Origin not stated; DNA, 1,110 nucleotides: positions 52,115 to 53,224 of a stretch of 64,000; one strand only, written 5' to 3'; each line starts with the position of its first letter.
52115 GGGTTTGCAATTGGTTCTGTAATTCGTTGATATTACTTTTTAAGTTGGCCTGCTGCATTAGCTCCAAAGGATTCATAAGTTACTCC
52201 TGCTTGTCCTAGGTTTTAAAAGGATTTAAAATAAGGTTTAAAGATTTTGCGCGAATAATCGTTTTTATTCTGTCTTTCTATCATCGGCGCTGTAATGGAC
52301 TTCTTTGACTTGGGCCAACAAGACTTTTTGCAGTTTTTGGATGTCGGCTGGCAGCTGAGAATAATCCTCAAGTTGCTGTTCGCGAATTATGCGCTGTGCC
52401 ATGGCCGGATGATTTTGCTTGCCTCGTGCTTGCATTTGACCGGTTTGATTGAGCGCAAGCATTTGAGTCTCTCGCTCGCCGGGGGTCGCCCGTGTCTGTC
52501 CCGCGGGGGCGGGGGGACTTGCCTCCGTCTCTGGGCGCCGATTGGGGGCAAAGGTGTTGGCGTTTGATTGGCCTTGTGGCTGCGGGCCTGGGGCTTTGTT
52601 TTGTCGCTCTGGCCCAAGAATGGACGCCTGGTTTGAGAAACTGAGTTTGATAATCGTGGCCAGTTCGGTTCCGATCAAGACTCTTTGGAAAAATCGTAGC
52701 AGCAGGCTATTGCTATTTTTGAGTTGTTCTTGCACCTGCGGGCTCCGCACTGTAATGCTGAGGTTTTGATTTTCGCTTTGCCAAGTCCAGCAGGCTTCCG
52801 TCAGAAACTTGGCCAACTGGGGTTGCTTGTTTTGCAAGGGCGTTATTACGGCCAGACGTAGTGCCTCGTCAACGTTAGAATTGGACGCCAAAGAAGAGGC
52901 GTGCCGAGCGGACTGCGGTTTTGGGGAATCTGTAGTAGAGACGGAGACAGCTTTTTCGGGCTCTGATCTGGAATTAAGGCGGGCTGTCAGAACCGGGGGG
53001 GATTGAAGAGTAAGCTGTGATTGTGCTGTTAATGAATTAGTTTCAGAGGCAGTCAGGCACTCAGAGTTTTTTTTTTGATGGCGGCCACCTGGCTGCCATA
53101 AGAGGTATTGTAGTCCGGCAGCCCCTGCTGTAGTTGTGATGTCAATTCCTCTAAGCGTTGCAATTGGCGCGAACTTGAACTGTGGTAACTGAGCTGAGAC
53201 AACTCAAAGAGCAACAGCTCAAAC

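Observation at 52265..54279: dnaX is interrupted at an A10 run and the tau C-terminal half continues in the -1 frame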

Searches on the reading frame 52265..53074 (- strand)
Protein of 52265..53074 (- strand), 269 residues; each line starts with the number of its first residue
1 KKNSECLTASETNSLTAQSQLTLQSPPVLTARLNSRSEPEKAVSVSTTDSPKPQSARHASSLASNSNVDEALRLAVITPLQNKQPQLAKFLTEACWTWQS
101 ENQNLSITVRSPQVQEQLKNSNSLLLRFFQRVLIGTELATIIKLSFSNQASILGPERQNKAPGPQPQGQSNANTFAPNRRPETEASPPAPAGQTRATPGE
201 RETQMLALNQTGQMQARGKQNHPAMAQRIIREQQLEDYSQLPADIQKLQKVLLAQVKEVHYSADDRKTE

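Call 8: search_protein_families(library=pfam, proteins=[window:52265-53074:-], max_evalue=0.1)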
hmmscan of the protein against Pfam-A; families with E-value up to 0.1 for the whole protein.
window:52265-53074:- (269 aa): 1 family
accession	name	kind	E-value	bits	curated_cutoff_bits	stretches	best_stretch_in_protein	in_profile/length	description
PF16550.10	RPN13_C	-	0.024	15.2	39.3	1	61-120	15-73/112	UCH-binding domain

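Call 9: search_protein_families(library=ncbifam, proteins=[window:52265-53074:-], max_evalue=0.1)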
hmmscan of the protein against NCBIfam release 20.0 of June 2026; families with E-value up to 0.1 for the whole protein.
window:52265-53074:- (269 aa): 0 families

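Call 10: find_homologous_proteins(query=window:52265-53074:-, max_evalue=0.001)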
Query window:52265-53074:- (269 aa): 2 proteins with E <= 0.001 among 847 candidates.
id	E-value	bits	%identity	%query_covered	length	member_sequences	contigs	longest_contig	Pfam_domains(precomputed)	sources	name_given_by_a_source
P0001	1.8e-91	324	99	58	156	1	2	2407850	-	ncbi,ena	-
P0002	5.6e-25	107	38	74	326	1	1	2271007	-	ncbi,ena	-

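Call 12: find_encoding_contigs(protein=P0002, flank=6000, max_places=4)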
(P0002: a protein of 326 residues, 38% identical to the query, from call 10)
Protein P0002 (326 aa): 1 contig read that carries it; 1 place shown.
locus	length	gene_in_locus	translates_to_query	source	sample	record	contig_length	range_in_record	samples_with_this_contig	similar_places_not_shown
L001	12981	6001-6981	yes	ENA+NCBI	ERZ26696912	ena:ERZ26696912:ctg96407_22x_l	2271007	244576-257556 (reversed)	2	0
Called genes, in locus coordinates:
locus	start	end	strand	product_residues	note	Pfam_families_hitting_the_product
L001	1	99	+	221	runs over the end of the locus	PF06226:DUF1007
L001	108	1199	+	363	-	PF03824:NicO (faint)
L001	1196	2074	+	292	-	PF02527:GidB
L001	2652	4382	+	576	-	PF17892:Cadherin_5 (faint), PF17963:Big_9 (weak), PF18911:PKD_4 (faint), PF21027:Sde0182_C (faint), PF22352:K319L-like_PKD (faint)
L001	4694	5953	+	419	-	PF05496:RuvB_N (faint), PF13177:DNA_pol3_delta2, PF07728:AAA_5 (faint), PF00004:AAA, PF22608:DNAX_ATPase_lid, PF12169:DNA_pol3_gamma3 (faint)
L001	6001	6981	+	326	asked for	-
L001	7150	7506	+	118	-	-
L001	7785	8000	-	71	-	-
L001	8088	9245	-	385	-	-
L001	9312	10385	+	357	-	-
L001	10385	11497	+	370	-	PF00535:Glycos_transf_2, PF13641:Glyco_tranf_2_3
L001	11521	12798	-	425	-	PF01960:ArgJ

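Call 13: find_encoding_contigs(protein=P0001, flank=6000, max_places=4)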
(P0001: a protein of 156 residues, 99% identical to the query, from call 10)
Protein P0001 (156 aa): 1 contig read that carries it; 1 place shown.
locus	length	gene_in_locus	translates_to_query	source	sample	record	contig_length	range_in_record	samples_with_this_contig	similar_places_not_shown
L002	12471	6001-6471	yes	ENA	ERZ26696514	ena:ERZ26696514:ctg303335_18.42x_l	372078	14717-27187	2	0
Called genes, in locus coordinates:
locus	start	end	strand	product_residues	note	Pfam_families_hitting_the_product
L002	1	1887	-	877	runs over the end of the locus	-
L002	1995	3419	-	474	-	PF08529:NusA_N, PF13184:KH_NusA_1st, PF26594:KH_NusA_2nd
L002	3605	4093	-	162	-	PF02576:RimP_N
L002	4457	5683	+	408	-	PF05496:RuvB_N, PF13177:DNA_pol3_delta2, PF13191:AAA_16 (faint), PF13401:AAA_22 (faint), PF00004:AAA, PF07728:AAA_5 (weak), PF22608:DNAX_ATPase_lid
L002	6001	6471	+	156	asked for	-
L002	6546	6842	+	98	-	PF02575:YbaB_DNA_bd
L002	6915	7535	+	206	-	PF21176:RecR_HhH, PF01751:Toprim (weak), PF13662:Toprim_4, PF21175:RecR_C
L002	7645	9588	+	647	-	PF02574:S-methyl_trans, PF02219:MTHFR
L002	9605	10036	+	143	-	PF08211:dCMP_cyt_deam_2, PF00383:dCMP_cyt_deam_1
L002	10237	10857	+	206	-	PF00163:Ribosomal_S4, PF01479:S4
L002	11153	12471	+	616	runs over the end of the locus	PF00664:ABC_membrane, PF02463:SMC_N (weak), PF00005:ABC_tran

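Call 70: predict_structure(alignment_id=A4)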
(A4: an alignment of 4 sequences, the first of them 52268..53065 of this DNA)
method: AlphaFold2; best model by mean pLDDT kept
length: 266 residues; sequences in the alignment: 4
mean_pLDDT: 59.2   pTM: 0.38
mean pLDDT of the five models: 59.2, 58.7, 54.4, 53.6, 53.5
residues with pLDDT >= 90: 69; 70-90: 31; 50-70: 23; < 50: 143
segments of 3 or more residues with pLDDT < 50: 1-56, 151-183, 186-229, 257-259, 264-266
pLDDT, mean of each block of 10 residues (from residue 1): 40 39 39 35 35 50 88 92 92 93 92 92 94 90 80 42 39 38 42 36 35 35 43 63 72 53 46
secondary structure, 60 per line:
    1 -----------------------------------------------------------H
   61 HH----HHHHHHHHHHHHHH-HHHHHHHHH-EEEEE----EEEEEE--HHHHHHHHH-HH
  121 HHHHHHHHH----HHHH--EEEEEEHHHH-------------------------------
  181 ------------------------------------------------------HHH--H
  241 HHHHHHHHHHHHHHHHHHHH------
elements in order: H67-80 H82-90 E92-96 E101-106 H109-117 H119-129 H134-137 E140-145 H146-149 H240-260

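Call 73: fold_search(model_id=the predicted structure, library=pdb)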
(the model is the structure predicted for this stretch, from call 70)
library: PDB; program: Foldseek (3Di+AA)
matches with E <= 10: 463; with E <= 0.001: 0
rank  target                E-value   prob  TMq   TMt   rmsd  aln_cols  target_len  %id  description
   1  7ykm                  1.9e-02  1.00  0.22  0.63   3.8        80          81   16  Structure of DciA DUF721 domain from Deinococcus radiodurans (released 2023-08-02)
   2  4tps_D                2.8e-02  1.00  0.24  0.66   2.7        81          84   14  Sporulation Inhibitor of DNA Replication, SirA, in complex with Domain I of DnaA (released 2014-07-30)
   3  2jmp_MODEL_1_A        5.5e-02  0.85  0.21  0.48  12.2       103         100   14  Structure for the N-terminus of chromosomal replication initiation protein dnaA from M. genitalium (released 2007-07-17)
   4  8a3v_D                6.3e-02  0.94  0.22  0.37   9.9       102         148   16  Crystal structure of the Vibrio cholerae replicative helicase (VcDnaB) in complex with its loader protein (VcDciA) (released 2023-02-15)
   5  8a3v_C                8.1e-02  0.91  0.22  0.37   7.7       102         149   16  Crystal structure of the Vibrio cholerae replicative helicase (VcDnaB) in complex with its loader protein (VcDciA) (released 2023-02-15)
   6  4tps_B                9.3e-02  0.98  0.24  0.68   2.7        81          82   14  Sporulation Inhibitor of DNA Replication, SirA, in complex with Domain I of DnaA (released 2014-07-30)
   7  7pnv_a                1.1e-01  0.30  0.18  0.23  12.5       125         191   14  Assembly intermediate of mouse mitochondrial ribosome small subunit without mS37 in complex with RbfA and Mettl15 (released 2022-06-15)
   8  2dyj_B                2.5e-01  0.77  0.21  0.54   4.1        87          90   15  Crystal structure of ribosome-binding factor A from Thermus thermophilus HB8 (released 2007-03-14)
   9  7a2d_MODEL_1_A        2.8e-01  0.18  0.15  0.20  12.2       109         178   12  Structure-function analyses of dual-BON domain protein DolP identifies phospholipid binding as a new mechanism (released 2020-12-30)
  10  2dyj_A                3.2e-01  0.72  0.22  0.55   3.9        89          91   15  Crystal structure of ribosome-binding factor A from Thermus thermophilus HB8 (released 2007-03-14)
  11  2e0g_MODEL_1_A        3.2e-01  0.47  0.21  0.43   8.7       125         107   18  DnaA N-terminal domain (released 2007-05-01)
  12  3gku_B                3.2e-01  0.25  0.17  0.21   6.6        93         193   11  Crystal structure of a probable RNA-binding protein from Clostridium symbiosum ATCC 14940 (released 2009-03-31)
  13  2e7g_MODEL_1_A        3.2e-01  0.15  0.16  0.27  11.9       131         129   14  Solution structure of putative ribosome-binding factor A (RbfA) from human mutochondrial precursor (released 2007-07-10)
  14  8hhj_A                3.9e-01  0.23  0.17  0.36   4.9        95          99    8  Crystal structure of the MafB2-CTMGI-2B16B6/MafI2MGI-2B16B6 complex (released 2023-11-15)
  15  3lno_B                4.2e-01  0.21  0.17  0.32   5.9        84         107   18  Crystal Structure of Domain of Unknown Function DUF59 from Bacillus anthracis (released 2010-02-16)
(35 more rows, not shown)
